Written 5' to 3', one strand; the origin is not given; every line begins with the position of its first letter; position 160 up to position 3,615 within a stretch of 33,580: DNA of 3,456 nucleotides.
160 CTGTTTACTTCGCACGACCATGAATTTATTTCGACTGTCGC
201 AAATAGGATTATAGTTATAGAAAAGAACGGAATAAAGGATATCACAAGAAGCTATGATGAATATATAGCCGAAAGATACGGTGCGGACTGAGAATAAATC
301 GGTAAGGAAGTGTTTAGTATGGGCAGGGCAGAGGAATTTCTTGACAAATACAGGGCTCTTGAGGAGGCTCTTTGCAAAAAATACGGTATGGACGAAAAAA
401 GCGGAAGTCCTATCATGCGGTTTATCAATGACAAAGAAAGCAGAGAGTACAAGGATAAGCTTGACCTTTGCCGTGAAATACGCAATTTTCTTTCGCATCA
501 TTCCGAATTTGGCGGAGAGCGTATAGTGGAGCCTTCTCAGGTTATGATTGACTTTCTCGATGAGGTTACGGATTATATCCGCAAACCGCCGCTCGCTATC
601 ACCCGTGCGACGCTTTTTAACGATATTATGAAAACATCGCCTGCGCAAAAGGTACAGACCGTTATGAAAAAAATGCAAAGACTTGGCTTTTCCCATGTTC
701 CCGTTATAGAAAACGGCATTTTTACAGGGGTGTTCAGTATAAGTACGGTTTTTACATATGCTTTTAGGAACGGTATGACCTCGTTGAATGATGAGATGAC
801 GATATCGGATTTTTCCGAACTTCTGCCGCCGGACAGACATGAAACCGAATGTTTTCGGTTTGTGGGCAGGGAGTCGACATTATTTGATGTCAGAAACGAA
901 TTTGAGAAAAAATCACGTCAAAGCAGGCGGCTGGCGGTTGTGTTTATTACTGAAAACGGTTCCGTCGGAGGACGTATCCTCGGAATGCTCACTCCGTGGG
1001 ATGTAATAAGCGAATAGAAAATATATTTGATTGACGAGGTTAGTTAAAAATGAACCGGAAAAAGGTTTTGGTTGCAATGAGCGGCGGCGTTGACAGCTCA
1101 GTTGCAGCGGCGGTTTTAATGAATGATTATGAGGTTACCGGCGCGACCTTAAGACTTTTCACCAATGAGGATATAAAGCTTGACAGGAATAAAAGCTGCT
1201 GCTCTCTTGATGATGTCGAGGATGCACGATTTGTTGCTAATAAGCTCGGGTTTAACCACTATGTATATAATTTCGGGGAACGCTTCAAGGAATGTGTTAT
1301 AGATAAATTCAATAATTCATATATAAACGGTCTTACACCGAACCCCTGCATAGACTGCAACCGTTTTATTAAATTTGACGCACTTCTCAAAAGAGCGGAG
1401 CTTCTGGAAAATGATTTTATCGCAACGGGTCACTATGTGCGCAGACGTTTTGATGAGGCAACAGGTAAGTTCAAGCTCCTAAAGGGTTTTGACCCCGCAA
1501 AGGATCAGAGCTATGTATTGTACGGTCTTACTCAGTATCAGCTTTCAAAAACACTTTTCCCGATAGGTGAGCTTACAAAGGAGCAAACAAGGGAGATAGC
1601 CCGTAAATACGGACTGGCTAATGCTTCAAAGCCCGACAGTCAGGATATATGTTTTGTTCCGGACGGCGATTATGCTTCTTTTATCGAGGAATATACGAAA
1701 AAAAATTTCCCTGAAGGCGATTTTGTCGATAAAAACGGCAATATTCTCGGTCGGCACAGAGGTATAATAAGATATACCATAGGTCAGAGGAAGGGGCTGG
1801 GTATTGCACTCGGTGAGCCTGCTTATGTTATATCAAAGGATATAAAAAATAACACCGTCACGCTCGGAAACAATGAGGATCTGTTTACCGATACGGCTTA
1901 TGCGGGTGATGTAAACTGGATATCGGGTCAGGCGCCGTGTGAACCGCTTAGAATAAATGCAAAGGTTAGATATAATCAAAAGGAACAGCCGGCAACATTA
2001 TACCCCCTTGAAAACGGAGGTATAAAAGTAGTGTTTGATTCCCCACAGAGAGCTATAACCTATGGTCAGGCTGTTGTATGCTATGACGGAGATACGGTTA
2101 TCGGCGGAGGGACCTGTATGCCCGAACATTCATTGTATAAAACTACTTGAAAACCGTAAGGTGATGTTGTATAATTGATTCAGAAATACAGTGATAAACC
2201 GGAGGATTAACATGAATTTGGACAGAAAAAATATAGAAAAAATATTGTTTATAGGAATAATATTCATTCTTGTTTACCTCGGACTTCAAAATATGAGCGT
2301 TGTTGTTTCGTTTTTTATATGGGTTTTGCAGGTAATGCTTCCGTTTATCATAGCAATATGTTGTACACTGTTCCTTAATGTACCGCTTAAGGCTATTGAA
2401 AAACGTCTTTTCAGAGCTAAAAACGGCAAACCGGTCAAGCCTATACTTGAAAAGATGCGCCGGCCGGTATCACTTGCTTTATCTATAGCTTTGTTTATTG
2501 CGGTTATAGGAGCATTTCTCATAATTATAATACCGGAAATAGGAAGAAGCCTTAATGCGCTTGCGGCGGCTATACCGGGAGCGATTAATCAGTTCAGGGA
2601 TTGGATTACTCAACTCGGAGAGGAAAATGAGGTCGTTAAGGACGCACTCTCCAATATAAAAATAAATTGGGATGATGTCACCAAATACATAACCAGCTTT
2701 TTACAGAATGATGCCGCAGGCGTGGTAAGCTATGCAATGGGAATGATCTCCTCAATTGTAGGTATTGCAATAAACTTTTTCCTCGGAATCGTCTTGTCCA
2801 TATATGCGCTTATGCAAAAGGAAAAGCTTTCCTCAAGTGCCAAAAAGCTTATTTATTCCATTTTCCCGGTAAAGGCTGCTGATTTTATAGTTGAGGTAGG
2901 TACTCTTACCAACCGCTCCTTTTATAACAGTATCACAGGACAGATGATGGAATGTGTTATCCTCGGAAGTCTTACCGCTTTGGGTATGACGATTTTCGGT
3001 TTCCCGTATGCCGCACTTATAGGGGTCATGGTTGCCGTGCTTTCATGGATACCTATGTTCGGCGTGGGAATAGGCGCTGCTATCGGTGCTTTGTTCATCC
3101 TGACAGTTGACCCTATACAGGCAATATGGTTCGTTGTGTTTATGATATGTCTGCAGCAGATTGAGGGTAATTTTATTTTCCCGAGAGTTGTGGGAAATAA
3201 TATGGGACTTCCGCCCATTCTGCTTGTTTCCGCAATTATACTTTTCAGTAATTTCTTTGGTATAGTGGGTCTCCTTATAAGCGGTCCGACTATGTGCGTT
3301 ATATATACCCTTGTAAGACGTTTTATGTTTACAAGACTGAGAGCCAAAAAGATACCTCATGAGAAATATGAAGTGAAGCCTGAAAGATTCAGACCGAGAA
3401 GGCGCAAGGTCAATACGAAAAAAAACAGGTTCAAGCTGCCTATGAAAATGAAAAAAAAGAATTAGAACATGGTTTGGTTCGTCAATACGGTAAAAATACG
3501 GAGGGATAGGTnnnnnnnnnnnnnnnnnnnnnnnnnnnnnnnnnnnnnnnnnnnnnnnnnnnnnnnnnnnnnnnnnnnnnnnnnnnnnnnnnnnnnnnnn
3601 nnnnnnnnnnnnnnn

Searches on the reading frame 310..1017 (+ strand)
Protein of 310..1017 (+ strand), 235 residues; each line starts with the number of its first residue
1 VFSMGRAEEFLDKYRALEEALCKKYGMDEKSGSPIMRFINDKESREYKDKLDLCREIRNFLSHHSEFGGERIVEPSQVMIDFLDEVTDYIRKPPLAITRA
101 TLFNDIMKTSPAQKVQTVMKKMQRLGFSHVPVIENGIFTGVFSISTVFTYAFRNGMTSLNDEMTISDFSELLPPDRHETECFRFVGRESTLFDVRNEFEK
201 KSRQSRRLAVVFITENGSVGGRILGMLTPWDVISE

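Call 23: search_protein_families(library=pfam, proteins=[window:310-1017:+], max_evalue=0.0001)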
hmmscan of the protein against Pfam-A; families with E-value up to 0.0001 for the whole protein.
window:310-1017:+ (235 aa): 1 family
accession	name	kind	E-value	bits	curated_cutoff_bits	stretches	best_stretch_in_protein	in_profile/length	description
PF00571.33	CBS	-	9.2e-11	42.4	24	0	106-150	9-54/57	CBS domain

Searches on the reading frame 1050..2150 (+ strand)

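Call 23: search_protein_families(library=pfam, proteins=[window:1050-2150:+], max_evalue=0.0001)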
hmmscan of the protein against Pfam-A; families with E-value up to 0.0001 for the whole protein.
window:1050-2150:+ (366 aa): 4 families
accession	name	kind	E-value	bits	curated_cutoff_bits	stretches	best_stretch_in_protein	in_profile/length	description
PF03054.22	tRNA_Me_trans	-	4.2e-71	239.2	20.6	1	4-204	1-201/202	tRNA methyl transferase HUP domain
PF20259.3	tRNA_Me_trans_M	-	5.1e-21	74.4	27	1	210-273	2-65/66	tRNA methyl transferase PRC-barrel domain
PF20258.4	tRNA_Me_trans_C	-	1.4e-20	73.9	20.6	1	282-355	3-76/77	Aminomethyltransferase beta-barrel domain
PF02540.23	NAD_synthase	-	1.2e-05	25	21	0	3-77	18-83/242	NAD synthase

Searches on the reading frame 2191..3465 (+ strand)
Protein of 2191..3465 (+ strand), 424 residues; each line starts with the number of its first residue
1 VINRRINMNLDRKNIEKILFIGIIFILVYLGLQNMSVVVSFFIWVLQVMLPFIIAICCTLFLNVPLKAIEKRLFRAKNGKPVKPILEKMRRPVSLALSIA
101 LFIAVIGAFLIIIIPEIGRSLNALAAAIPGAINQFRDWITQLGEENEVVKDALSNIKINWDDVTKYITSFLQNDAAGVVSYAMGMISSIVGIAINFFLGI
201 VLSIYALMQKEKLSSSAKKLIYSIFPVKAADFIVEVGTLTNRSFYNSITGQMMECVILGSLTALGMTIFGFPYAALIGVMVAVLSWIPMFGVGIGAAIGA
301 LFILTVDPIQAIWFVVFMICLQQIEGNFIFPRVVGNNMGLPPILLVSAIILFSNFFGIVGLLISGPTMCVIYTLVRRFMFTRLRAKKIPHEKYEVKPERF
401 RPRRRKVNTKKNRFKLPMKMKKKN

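Call 23: search_protein_families(library=pfam, proteins=[window:2191-3465:+], max_evalue=0.0001)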
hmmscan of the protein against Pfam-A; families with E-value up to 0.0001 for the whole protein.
window:2191-3465:+ (424 aa): 1 family
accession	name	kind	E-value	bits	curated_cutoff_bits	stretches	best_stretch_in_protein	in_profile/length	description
PF01594.21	AI-2E_transport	-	1.9e-43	149.3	34.3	1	81-377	37-325/327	AI-2E family transporter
